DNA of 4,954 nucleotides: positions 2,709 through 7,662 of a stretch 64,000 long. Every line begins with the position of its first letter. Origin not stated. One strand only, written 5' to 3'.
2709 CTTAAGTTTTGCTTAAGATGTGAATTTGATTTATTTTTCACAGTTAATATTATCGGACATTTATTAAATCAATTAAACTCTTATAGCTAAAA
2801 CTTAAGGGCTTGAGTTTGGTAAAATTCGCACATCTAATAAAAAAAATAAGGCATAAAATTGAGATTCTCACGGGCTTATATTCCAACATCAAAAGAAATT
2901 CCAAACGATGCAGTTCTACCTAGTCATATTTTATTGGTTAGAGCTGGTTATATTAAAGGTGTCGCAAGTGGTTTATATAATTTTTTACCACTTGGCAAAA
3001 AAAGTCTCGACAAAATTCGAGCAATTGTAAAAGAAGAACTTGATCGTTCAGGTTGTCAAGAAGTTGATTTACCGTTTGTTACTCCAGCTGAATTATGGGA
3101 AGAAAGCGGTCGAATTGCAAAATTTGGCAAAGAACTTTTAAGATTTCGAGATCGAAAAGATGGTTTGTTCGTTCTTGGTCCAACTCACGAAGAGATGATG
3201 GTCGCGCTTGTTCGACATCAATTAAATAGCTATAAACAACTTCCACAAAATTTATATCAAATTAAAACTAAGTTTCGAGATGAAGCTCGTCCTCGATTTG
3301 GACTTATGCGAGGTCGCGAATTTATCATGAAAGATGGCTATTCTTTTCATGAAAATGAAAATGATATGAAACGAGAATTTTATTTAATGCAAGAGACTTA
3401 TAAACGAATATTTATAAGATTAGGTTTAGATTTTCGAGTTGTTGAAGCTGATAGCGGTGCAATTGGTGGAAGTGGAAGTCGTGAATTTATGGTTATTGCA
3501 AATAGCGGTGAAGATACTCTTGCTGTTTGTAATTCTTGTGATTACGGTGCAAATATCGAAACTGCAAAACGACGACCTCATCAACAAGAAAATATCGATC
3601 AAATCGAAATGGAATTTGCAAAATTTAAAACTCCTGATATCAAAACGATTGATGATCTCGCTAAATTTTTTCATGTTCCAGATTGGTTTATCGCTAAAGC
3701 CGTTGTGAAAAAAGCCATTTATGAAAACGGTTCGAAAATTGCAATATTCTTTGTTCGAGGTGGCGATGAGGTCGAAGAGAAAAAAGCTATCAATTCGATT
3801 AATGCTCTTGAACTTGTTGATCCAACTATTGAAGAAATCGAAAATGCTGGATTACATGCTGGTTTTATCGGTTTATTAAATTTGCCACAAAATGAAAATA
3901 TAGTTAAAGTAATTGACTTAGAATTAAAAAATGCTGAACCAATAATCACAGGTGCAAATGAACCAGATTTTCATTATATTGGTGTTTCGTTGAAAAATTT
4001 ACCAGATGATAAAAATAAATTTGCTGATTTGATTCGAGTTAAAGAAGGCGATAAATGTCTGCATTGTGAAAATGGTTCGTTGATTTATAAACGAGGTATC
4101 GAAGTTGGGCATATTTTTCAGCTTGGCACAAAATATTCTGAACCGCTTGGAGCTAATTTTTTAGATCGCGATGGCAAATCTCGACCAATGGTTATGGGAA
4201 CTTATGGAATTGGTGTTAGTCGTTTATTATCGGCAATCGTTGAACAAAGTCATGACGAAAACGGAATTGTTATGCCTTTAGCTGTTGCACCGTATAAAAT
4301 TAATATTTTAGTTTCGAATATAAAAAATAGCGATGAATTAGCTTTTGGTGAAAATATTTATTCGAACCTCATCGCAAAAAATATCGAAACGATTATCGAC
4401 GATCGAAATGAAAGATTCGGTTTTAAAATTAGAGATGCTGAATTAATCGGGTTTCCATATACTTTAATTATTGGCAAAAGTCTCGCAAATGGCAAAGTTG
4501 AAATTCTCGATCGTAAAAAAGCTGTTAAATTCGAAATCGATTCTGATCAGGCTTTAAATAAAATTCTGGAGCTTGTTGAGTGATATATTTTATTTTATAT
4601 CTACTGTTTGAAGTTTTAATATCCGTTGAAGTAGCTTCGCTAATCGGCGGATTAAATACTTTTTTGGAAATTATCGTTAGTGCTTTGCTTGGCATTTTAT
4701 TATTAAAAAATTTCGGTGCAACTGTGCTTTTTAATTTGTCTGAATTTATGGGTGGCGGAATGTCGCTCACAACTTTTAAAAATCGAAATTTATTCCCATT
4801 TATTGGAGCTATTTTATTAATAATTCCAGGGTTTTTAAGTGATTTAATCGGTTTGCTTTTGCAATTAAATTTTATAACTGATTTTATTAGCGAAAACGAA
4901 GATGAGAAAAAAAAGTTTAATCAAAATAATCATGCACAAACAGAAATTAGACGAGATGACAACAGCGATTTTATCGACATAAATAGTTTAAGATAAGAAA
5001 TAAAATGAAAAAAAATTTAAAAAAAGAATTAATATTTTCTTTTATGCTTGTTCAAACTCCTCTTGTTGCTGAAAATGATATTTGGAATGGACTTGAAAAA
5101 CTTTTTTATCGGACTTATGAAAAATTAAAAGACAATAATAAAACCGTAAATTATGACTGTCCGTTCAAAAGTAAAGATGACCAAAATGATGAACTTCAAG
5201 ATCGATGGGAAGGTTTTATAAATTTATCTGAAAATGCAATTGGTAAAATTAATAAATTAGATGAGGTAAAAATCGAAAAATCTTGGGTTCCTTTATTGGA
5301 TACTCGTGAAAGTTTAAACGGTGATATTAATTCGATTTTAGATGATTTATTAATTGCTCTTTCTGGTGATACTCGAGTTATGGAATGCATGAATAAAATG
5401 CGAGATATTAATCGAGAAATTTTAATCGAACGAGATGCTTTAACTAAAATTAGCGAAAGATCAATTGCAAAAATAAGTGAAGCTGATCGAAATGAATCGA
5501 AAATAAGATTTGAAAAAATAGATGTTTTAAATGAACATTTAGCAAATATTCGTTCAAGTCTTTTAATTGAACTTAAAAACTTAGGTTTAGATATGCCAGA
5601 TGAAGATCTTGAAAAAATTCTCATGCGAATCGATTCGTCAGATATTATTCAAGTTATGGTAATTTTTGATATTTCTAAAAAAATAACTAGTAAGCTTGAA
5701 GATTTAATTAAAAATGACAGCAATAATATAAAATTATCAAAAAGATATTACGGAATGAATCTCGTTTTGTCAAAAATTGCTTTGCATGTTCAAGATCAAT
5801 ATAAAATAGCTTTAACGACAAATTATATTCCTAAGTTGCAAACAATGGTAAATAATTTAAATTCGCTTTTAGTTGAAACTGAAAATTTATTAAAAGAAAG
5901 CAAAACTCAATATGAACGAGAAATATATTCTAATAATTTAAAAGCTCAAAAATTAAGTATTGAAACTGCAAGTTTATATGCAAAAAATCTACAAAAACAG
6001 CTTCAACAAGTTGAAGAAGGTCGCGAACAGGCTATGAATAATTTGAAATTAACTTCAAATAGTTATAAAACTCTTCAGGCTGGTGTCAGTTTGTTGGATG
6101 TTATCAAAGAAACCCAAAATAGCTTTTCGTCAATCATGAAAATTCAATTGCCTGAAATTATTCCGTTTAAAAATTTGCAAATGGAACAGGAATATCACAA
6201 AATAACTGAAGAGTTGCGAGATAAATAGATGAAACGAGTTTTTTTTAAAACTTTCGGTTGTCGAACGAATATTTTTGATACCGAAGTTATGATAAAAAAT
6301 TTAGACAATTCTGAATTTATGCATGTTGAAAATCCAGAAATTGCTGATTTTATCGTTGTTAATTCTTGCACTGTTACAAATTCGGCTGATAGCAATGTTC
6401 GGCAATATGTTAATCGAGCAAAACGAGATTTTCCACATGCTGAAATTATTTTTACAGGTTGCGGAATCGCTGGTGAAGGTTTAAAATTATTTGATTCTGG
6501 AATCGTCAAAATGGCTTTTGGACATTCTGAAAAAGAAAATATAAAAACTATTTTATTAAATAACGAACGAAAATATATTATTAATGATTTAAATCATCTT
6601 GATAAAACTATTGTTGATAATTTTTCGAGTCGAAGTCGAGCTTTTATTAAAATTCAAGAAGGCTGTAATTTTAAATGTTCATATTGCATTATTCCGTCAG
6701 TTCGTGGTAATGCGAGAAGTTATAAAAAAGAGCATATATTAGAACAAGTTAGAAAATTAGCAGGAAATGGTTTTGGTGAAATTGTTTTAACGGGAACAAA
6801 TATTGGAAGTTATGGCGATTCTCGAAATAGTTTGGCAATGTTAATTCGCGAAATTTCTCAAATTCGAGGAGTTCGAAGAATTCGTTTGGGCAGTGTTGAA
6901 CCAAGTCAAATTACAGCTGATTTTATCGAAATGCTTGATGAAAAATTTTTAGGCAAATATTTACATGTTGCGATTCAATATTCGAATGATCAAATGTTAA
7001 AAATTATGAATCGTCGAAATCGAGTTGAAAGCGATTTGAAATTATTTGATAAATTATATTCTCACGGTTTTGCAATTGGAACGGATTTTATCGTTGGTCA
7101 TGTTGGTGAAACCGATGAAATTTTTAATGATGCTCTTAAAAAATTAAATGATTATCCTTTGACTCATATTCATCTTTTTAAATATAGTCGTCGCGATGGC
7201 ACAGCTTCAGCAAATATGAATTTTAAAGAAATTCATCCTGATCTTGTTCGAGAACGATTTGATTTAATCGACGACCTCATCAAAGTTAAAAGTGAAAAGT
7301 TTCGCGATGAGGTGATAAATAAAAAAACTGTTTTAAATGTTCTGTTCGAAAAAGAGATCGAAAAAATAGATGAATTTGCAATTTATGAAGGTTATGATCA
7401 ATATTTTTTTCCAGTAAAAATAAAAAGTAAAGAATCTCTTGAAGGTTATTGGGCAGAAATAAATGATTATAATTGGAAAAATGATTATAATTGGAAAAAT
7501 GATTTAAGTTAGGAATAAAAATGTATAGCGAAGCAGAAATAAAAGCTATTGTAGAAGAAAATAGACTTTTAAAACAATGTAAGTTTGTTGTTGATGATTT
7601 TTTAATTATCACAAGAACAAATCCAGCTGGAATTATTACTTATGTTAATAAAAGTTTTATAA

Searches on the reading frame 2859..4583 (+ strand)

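Call 10: search_protein_families(library=ncbifam, proteins=[window:2859-4583:+], max_evalue=0.001)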
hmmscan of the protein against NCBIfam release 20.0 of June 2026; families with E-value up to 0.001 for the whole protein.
window:2859-4583:+ (574 aa): 11 families
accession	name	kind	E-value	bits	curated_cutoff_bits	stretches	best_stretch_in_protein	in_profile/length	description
NF006625.0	PRK09194.1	equivalog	1.1e-214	714.6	558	1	1-569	1-558/559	proline--tRNA ligase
TIGR00409.1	proS_fam_II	equivalog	4.9e-203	676.1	306.7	1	1-569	1-565/568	proline--tRNA ligase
NF008979.1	PRK12325.1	exception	8.8e-151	502.6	550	2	1-254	1-255/437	proline--tRNA ligase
TIGR00408.1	proS_fam_I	equivalog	2.3e-36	125.7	437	2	411-573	216-381/475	proline--tRNA ligase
TIGR00418.1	thrS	equivalog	7.4e-32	111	383.65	2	35-193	189-347/565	threonine--tRNA ligase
NF003068.0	PRK03991.1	equivalog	1.4e-18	66.6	484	2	420-571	435-590/613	threonine--tRNA ligase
TIGR00389.1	glyS_dimeric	equivalog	5.5e-14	51.6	243.3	1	450-556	436-548/565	glycine--tRNA ligase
NF003211.1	PRK04173.1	equivalog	2e-12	46.7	312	0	443-563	322-448/454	glycine--tRNA ligase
TIGR00442.1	hisS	equivalog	2e-11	43.6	286.75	1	37-169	4-134/406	histidine--tRNA ligase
TIGR00414.1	serS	equivalog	1.3e-08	34.3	301.65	1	60-207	183-333/418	serine--tRNA ligase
NF011500.0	PRK14938.1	equivalog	0.00022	20.3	362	1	451-540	247-333/387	Ser-tRNA(Thr) hydrolase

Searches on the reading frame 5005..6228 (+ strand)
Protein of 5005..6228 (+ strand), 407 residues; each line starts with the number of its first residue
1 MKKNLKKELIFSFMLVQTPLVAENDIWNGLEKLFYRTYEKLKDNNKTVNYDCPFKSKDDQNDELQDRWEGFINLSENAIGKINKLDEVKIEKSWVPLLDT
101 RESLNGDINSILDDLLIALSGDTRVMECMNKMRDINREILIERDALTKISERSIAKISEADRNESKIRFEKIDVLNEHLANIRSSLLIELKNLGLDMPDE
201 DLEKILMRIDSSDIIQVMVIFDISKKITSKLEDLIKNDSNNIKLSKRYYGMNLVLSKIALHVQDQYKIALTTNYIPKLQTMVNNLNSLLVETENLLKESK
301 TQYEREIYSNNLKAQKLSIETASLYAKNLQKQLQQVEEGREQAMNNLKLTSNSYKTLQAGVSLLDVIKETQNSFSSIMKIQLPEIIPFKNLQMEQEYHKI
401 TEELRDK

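Call 19: search_protein_families(library=pfam, proteins=[window:5005-6228:+], max_evalue=0.00001)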
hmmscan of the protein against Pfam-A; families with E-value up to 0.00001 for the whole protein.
window:5005-6228:+ (407 aa): 0 families

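Call 26: find_encoding_contigs(protein=window:5005-6228:+, flank=10000, max_places=3)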
Protein window:5005-6228:+ (407 aa): no gene with exactly this product is on record in the collection.

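Call 85: search_protein_families(library=pfam, proteins=[window:5005-6228:+], max_evalue=0.05)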
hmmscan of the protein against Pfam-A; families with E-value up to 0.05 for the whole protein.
window:5005-6228:+ (407 aa): 0 families

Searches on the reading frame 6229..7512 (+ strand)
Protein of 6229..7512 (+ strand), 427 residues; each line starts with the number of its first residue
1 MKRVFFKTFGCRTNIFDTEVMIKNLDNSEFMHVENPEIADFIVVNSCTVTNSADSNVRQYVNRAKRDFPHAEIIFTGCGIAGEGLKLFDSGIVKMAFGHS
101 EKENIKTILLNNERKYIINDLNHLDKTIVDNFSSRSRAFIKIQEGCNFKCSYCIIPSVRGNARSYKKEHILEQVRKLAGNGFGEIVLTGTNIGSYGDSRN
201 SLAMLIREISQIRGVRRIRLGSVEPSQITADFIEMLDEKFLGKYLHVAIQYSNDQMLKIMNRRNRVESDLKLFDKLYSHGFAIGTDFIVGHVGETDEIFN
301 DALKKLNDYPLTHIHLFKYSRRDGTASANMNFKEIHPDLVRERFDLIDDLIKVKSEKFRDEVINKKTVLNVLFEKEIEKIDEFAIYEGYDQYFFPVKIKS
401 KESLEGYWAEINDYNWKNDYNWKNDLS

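Call 19: search_protein_families(library=pfam, proteins=[window:6229-7512:+], max_evalue=0.00001)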
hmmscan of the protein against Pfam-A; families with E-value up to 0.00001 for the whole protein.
window:6229-7512:+ (427 aa): 2 families
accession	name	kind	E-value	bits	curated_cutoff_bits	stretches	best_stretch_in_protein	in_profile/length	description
PF00919.26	UPF0004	-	6.9e-22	77.7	27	1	3-91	1-90/98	Uncharacterized protein family UPF0004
PF04055.27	Radical_SAM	-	1.4e-21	77.8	29.5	1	140-305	1-165/166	Radical SAM superfamily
